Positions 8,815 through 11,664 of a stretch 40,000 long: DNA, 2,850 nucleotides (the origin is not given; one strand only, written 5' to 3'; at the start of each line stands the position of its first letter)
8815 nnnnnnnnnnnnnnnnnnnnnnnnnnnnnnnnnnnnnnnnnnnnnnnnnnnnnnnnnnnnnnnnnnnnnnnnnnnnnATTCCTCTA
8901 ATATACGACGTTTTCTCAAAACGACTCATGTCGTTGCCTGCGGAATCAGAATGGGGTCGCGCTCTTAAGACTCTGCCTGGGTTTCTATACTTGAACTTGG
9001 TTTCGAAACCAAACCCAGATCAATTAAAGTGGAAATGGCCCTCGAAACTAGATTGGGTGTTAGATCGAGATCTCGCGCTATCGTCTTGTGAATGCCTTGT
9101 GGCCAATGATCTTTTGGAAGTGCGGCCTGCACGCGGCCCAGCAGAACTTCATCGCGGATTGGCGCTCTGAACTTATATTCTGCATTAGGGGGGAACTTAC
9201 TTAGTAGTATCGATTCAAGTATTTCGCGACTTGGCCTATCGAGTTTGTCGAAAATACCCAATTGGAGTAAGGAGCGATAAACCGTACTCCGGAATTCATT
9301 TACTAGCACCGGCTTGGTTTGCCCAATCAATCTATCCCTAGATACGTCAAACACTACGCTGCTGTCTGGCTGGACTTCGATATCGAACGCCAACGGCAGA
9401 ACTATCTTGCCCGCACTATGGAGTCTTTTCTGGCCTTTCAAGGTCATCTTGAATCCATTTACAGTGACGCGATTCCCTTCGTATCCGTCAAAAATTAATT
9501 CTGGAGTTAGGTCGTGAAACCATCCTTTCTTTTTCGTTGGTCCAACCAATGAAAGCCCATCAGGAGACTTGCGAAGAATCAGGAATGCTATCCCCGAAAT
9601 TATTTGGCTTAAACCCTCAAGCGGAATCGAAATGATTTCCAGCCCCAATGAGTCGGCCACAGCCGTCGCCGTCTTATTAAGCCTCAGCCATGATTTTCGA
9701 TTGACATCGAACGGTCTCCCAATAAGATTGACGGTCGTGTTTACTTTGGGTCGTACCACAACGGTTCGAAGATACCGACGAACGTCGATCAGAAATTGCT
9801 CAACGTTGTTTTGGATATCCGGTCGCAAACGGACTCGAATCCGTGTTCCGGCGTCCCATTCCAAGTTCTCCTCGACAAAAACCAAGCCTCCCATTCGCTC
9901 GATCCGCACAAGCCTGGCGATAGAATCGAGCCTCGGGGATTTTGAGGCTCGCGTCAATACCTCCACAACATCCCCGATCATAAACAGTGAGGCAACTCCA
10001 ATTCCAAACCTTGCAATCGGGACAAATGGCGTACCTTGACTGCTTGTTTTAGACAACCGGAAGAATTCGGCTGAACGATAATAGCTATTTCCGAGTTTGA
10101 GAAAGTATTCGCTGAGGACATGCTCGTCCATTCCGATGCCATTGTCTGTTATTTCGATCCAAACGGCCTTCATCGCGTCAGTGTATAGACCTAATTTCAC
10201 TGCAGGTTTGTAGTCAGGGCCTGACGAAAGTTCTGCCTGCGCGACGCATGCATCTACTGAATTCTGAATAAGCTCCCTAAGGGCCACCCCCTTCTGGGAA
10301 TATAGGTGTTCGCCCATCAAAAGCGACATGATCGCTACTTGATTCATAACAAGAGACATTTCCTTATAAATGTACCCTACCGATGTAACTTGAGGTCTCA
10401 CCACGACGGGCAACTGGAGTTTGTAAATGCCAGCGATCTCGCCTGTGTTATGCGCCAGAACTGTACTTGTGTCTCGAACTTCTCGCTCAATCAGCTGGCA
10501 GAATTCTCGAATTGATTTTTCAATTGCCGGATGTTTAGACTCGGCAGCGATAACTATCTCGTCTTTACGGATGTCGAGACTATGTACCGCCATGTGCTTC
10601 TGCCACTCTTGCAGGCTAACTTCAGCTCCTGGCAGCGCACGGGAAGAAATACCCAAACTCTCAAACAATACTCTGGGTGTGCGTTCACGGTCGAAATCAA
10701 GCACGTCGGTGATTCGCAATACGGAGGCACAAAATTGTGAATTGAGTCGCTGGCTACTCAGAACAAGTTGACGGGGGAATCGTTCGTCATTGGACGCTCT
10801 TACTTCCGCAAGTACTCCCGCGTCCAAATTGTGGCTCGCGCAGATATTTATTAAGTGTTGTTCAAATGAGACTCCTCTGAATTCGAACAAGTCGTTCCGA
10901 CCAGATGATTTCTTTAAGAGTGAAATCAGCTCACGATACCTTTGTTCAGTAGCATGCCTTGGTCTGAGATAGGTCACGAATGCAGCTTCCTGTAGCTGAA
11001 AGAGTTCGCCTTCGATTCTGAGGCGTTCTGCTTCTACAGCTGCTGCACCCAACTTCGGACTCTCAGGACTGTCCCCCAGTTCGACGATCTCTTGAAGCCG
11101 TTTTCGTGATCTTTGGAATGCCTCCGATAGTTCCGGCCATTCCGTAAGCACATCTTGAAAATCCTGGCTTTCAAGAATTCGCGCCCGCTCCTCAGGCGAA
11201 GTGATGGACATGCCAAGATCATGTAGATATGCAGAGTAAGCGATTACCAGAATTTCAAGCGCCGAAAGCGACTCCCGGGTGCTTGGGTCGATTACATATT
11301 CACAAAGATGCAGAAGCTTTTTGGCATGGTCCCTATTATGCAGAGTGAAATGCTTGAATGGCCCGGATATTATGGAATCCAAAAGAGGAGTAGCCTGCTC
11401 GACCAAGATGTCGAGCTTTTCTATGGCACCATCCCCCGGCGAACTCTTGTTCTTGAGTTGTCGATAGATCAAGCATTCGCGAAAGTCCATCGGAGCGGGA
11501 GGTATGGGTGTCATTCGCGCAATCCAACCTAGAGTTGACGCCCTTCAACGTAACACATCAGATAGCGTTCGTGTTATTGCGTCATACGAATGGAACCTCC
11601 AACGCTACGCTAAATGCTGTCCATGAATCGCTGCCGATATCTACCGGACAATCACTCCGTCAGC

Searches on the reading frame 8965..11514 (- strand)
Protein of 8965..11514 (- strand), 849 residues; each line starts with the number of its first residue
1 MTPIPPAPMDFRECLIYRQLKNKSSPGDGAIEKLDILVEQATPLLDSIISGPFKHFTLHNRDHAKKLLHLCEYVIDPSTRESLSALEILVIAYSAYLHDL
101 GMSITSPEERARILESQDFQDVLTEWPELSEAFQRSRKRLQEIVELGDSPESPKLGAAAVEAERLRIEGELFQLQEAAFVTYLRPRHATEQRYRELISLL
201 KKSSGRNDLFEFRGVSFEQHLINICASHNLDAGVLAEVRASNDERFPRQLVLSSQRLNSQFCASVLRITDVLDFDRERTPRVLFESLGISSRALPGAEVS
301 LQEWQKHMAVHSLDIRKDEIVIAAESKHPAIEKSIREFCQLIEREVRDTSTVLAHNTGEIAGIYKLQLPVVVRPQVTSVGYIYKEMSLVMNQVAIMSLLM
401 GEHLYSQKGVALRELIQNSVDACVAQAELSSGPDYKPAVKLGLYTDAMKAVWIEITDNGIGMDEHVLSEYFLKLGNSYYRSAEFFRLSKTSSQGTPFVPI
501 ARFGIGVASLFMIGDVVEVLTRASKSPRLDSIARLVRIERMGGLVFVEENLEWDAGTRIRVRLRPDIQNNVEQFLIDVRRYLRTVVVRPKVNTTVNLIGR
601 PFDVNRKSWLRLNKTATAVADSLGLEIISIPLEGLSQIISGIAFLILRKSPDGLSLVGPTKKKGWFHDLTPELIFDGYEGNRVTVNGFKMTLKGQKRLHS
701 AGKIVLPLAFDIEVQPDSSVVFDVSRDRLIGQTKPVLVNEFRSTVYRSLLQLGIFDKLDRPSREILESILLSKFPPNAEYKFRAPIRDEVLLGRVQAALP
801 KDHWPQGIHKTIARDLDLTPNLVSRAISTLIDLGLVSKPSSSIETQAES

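Call 3: search_protein_families(library=pfam, proteins=[window:8965-11514:-], max_evalue=0.01)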
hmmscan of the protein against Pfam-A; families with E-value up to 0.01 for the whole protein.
window:8965-11514:- (849 aa): 4 families
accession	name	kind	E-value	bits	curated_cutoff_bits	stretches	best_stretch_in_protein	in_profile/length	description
PF24391.1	HD-CE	-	5.2e-43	148.1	27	1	53-347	1-262/263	HD-CE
PF13589.12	HATPase_c_3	-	4.5e-07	30.4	25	1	410-525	5-96/137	Histidine kinase-, DNA gyrase B-, and HSP90-like ATPase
PF02518.31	HATPase_c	-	8.2e-06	26.7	26.4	1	411-564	9-108/111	Histidine kinase-, DNA gyrase B-, and HSP90-like ATPase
PF24401.1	iHD-CE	-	0.007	16.1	27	0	244-349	222-321/349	iHD-CE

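Call 4: search_protein_families(library=padloc, proteins=[window:8965-11514:-], max_evalue=0.01)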
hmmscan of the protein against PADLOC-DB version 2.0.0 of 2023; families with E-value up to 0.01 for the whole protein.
window:8965-11514:- (849 aa): 2 families
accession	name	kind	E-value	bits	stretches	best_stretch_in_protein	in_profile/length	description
PDLC03419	REase_II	-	0.00036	17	1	387-521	6-119/695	Type II restriction enzyme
PDLC03762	RT_UG24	-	0.00061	16.1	1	55-285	698-883/1036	DRT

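Call 5: search_protein_families(library=ncbifam, proteins=[window:8965-11514:-], max_evalue=0.01)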
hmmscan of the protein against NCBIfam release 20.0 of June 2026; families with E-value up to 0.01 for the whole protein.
window:8965-11514:- (849 aa): 5 families
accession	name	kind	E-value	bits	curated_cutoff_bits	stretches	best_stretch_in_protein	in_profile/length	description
NF010683.0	PRK14083.1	equivalog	2.7e-23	82.3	455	1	399-646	18-257/604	HSP90 family protein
NF003555.1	PRK05218.1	equivalog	2.9e-17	62.4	371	1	399-576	15-187/614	molecular chaperone HtpG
NF050001.1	restrict_BbrUII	equivalog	8.2e-08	31.2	550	1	400-527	13-120/659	BbrUII/HgiDII family restriction enzyme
NF003218.0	PRK04184.1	equivalog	8.4e-07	27.9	274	1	411-594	40-210/539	DNA topoisomerase VI subunit B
TIGR01052.1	top6b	equivalog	0.01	14.3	380.7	0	412-590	33-196/488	DNA topoisomerase VI subunit B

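Call 9: find_homologous_proteins(query=window:8965-11514:-, max_evalue=0.00001)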
Query window:8965-11514:- (849 aa): 163 proteins with E <= 0.00001 among 8000 candidates; the best 120 are listed.
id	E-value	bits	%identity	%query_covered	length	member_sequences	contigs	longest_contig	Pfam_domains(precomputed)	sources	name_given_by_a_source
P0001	0.0e+0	1802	97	98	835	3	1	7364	PF24391.2,PF02518.32,PF13589.13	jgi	jgi:signal transduction histidine kinase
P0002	0.0e+0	1528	81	99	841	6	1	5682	PF24391.2,PF02518.32,PF13589.13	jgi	jgi:molecular chaperone HtpG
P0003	0.0e+0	1376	75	99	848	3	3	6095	PF24391.2,PF02518.32,PF13589.13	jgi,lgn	jgi:molecular chaperone HtpG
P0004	0.0e+0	1323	71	99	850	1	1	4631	PF24391.2,PF02518.32,PF13589.13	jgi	jgi:hypothetical protein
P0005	0.0e+0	1185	64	99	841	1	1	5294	PF24391.2,PF13589.13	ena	-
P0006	0.0e+0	1184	63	99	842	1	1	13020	PF24391.2,PF13589.13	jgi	jgi:molecular chaperone HtpG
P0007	2.8e-281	953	70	71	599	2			PF24391.2,PF02518.32,PF13589.13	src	-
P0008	7.6e-274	929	65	75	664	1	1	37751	PF24391.2,PF02518.32,PF13589.13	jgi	jgi:hypothetical protein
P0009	3.0e-246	837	49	99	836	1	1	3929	PF24391.2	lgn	-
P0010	8.5e-244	829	47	99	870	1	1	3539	PF24391.2,PF24401.2,PF02518.32,PF13589.13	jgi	jgi:molecular chaperone HtpG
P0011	4.6e-242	824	47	100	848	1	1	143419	PF24391.2,PF13589.13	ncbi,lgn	ncbi:MAG: ATP-binding protein [Bryobacteraceae bacterium]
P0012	1.2e-241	822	48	99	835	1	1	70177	PF24391.2,PF02518.32,PF13589.13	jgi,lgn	-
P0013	1.1e-240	819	48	99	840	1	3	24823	PF24391.2,PF24401.2,PF02518.32,PF13589.13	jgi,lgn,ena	-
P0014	1.8e-240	818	48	99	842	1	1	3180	PF24391.2,PF02518.32,PF13589.13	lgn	-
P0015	3.3e-240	817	49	99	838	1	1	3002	PF24391.2,PF02518.32,PF13589.13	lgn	-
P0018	1.1e-234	799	48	97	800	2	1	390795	PF24391.2,PF13589.13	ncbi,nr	ncbi:MAG TPA: ATP-binding protein [Candidatus Acidoferrales bacterium]|nr:ATP-binding protein [Candi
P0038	6.4e-224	764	47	96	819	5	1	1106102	PF24391.2,PF13589.13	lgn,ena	-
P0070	3.2e-207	708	44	99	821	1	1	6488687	PF24391.2,PF02518.32,PF13589.13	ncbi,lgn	-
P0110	4.6e-184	632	40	98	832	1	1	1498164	PF24391.2,PF13589.13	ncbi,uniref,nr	ncbi:ATP-binding protein [Sphingobacterium sp. BIGb0116]|uniref:HD domain-containing protein n=1 Tax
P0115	2.4e-180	619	40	99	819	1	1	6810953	PF24391.2,PF13589.13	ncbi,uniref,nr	ncbi:hypothetical protein DR864_09095 [Runella rosea]|uniref:HD-CE domain-containing protein n=1 Tax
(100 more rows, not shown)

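Call 12: find_related_loci(query=A1, collection=genome_contigs, flank=10000)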
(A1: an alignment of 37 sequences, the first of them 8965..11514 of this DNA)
Query A1 (849 aa) in genome_contigs; peptide patterns used: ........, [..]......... (x = any residue, [..] = any of these).
600 stretches matched a pattern (row limit reached: there are more); 36 encode a relative of the query (tblastn E <= 1e-3); 36 distinct loci.
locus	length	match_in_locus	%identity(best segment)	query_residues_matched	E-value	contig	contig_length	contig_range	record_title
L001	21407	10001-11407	30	7-522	2e-66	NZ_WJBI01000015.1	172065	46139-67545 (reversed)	Methanosarcina sp. DH2 Contig_35, whole genome shotgun sequence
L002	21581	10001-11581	29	16-564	4e-64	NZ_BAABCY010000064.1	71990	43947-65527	Snuella lapsa strain JCM 17111 sequence064, whole genome shotgun sequence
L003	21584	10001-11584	29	13-564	1e-52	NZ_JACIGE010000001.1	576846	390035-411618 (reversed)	Rhodocyclus tenuis strain 2761 Ga0394279_01, whole genome shotgun sequence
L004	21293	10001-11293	26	53-569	9e-33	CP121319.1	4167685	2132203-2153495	MAG: Fluviicola sp. isolate NCC532_bact_2449 chromosome, complete genome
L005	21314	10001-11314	26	56-522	5e-21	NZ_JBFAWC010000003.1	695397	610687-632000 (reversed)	Streptomyces sp. NPDC052114 NPDC052114_146_D7.ctg-0003, whole genome shotgun sequence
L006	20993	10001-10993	27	202-531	9e-19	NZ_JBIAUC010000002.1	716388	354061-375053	Streptomyces sp. NPDC001796 NPDC001796_121_F11.ctg-0002, whole genome shotgun sequence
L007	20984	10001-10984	23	209-564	7e-18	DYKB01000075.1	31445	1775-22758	MAG TPA_asm: Caldithrix sp. isolate SulCav_AS07-7_41_26 SulCav_AS07_7_1311_length_31445_cov_14_208697, whole genome shot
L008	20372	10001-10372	37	395-521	1e-11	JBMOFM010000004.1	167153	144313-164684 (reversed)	MAG: Alphaproteobacteria bacterium isolate Deming_bin.231 contig51, whole genome shotgun sequence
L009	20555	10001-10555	27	392-581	1e-10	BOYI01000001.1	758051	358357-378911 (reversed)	MAG: Pelagibacteraceae bacterium CM1_5m.P70 DNA, sequence1, whole genome shotgun sequence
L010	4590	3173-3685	29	399-574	9e-11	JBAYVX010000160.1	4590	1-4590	MAG: Kiritimatiellales bacterium isolate SO_2016_LW3_7 scaffold32877_LW162_2016, whole genome shotgun sequence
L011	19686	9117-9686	31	399-601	2e-10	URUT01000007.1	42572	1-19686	uncultured Tenericutes bacterium isolate UMGS1372 genome assembly, contig: NODE_180_length_42572_cov_17.048357, whole ge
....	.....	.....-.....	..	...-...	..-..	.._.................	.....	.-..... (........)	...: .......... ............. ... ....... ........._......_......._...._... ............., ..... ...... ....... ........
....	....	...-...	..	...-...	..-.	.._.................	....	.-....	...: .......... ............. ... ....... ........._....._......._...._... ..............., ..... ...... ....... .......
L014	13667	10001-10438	31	392-534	2e-9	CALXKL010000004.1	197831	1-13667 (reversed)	MAG: uncultured Spirochaetales bacterium isolate BRZ_KN__bin75 genome assembly, contig: BRZ_KN__NODE_38_length_197831_co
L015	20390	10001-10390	31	399-528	2e-9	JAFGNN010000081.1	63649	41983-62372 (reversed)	MAG: Spirochaetales bacterium isolate Zod_Metabat.547 k87_12370818, whole genome shotgun sequence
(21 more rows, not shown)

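Call 13: find_encoding_contigs(protein=P0011, flank=6000, max_places=2)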
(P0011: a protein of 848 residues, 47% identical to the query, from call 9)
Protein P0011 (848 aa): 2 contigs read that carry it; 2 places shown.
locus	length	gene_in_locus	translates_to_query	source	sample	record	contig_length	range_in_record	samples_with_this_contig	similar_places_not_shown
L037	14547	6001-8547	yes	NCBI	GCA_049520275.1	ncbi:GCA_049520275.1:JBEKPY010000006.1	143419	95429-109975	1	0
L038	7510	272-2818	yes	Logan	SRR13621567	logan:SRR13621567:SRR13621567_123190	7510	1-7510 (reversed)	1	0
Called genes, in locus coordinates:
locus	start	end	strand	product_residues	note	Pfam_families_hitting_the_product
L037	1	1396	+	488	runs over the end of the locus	PF09587:PGA_cap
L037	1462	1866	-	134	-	PF01850:PIN (weak)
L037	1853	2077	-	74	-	-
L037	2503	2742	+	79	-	PF02311:AraC_binding (weak), PF07883:Cupin_2, PF06249:EutQ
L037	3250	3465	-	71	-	PF04191:PEMT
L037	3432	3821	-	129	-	-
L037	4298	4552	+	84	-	PF04014:MazE_antitoxin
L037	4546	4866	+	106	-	PF02452:PemK_toxin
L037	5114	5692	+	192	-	-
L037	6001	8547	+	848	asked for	PF24391:HD-CE, PF13589:HATPase_c_3 (weak)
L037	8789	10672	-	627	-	-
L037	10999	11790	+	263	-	PF04773:FecR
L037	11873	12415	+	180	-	-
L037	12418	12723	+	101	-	-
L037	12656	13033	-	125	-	PF01809:YidD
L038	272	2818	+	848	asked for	PF24391:HD-CE, PF13589:HATPase_c_3 (weak)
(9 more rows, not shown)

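Call 14: find_encoding_contigs(protein=P0018, flank=6000, max_places=2)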
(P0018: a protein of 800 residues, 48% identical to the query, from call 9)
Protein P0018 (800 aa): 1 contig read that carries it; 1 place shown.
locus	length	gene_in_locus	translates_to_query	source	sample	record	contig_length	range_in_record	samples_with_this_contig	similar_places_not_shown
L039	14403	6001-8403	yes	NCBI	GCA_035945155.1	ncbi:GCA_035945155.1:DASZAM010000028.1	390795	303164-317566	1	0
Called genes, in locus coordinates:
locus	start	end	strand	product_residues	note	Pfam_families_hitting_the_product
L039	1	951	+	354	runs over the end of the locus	PF08240:ADH_N, PF16912:Glu_dehyd_C, PF00107:ADH_zinc_N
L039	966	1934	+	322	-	PF00494:SQS_PSY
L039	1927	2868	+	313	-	PF00494:SQS_PSY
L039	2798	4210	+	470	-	PF00890:FAD_binding_2, PF01134:GIDA (weak), PF01266:DAO (weak), PF01593:Amino_oxidase, PF03486:HI0933_like (faint), PF07992:Pyr_redox_2 (faint), PF12831:FAD_oxidored, PF13450:NAD_binding_8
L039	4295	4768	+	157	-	-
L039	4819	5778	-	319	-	PF01904:DUF72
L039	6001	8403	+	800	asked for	PF24391:HD-CE, PF13589:HATPase_c_3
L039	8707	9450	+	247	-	-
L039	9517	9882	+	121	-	PF02482:Ribosomal_S30AE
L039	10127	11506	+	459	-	PF25917:BSH_RND (faint), PF25954:Beta-barrel_RND_2 (weak), PF25967:RND-MFP_C (weak), PF25975:CzcB_C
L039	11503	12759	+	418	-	PF25989:YknX_C (faint), PF25954:Beta-barrel_RND_2, PF25990:Beta-barrel_YknX, PF25967:RND-MFP_C, PF25975:CzcB_C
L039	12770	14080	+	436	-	PF25917:BSH_RND (faint), PF25954:Beta-barrel_RND_2 (faint), PF25990:Beta-barrel_YknX, PF25975:CzcB_C (weak)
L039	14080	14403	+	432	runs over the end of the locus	PF12704:MacB_PCD, PF02687:FtsX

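Call 15: find_encoding_contigs(protein=P0115, flank=6000, max_places=2)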
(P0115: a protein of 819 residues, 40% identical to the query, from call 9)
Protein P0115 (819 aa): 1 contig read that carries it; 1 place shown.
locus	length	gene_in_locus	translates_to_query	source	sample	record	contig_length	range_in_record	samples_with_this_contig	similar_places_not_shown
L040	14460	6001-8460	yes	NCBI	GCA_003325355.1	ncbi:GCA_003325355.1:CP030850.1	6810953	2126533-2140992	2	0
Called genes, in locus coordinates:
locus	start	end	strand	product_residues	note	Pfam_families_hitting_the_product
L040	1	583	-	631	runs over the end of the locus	PF02518:HATPase_c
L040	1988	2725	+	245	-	PF00072:Response_reg, PF04397:LytTR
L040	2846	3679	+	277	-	PF12833:HTH_18, PF00165:HTH_AraC (weak)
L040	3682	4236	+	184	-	PF00165:HTH_AraC (faint), PF12833:HTH_18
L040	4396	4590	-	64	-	-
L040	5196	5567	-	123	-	PF00126:HTH_1 (weak)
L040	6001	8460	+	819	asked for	PF24391:HD-CE, PF13589:HATPase_c_3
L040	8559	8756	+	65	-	-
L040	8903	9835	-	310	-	PF01807:Zn_ribbon_DnaG, PF13155:Toprim_2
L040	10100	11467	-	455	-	PF19263:DUF5906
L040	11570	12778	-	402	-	PF13102:Phage_int_SAM_5, PF00589:Phage_integrase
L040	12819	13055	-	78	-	-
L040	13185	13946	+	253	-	PF01381:HTH_3, PF13443:HTH_26 (weak)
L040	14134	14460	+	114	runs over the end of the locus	PF10387:DUF2442 (faint)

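Call 16: find_encoding_contigs(protein=P0006, flank=6000, max_places=2)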
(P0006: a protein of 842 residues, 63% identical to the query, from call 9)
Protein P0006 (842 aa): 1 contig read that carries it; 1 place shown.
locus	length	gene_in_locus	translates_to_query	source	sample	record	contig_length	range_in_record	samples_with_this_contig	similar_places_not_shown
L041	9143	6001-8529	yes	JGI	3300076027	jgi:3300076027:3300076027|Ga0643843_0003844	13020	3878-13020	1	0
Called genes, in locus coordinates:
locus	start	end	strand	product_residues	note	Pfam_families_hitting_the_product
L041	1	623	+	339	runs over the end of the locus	-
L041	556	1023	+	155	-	-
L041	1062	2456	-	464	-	-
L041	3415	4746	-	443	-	-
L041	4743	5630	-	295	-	-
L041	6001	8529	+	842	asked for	PF24391:HD-CE, PF13589:HATPase_c_3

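Call 17: find_encoding_contigs(protein=P0003, flank=6000, max_places=3)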
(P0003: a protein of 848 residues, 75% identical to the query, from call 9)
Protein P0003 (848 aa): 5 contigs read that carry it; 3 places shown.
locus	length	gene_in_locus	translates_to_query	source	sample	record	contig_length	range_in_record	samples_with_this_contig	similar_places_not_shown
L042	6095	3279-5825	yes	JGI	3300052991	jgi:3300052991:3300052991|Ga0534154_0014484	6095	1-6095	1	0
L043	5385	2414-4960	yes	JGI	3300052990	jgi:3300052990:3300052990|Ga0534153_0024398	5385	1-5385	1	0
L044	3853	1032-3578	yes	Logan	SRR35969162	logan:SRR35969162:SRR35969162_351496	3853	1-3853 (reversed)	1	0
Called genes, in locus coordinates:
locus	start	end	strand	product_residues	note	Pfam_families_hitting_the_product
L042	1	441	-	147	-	?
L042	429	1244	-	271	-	PF00005:ABC_tran, PF13304:AAA_21 (faint)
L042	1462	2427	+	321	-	PF04909:Amidohydro_2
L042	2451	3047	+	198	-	PF16694:Cytochrome_P460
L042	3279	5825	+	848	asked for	PF24391:HD-CE, PF02518:HATPase_c (weak), PF13589:HATPase_c_3 (weak)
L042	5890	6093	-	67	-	?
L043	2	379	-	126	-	?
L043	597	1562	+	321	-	PF04909:Amidohydro_2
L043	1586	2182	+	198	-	PF16694:Cytochrome_P460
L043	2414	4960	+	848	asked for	PF24391:HD-CE, PF02518:HATPase_c (weak), PF13589:HATPase_c_3 (weak)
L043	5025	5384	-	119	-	?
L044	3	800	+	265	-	?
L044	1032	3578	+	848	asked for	PF24391:HD-CE, PF02518:HATPase_c (weak), PF13589:HATPase_c_3 (weak)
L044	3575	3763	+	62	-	-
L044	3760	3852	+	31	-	?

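Call 18: find_encoding_contigs(protein=P0002, flank=6000, max_places=2)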
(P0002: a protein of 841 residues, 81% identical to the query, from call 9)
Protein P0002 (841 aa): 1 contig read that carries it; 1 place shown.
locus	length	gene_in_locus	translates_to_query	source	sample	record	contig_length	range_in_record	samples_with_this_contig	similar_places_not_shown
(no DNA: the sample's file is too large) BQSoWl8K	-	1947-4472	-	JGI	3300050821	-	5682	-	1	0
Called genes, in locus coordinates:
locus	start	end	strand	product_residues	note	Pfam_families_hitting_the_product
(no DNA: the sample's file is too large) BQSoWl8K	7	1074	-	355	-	PF03445:DUF294 (faint), PF01909:NTP_transf_2 (weak)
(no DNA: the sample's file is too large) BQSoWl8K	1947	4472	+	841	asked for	PF24391:HD-CE, PF02518:HATPase_c (weak), PF13589:HATPase_c_3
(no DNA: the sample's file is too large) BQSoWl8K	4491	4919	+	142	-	-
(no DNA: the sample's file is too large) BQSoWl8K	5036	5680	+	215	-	?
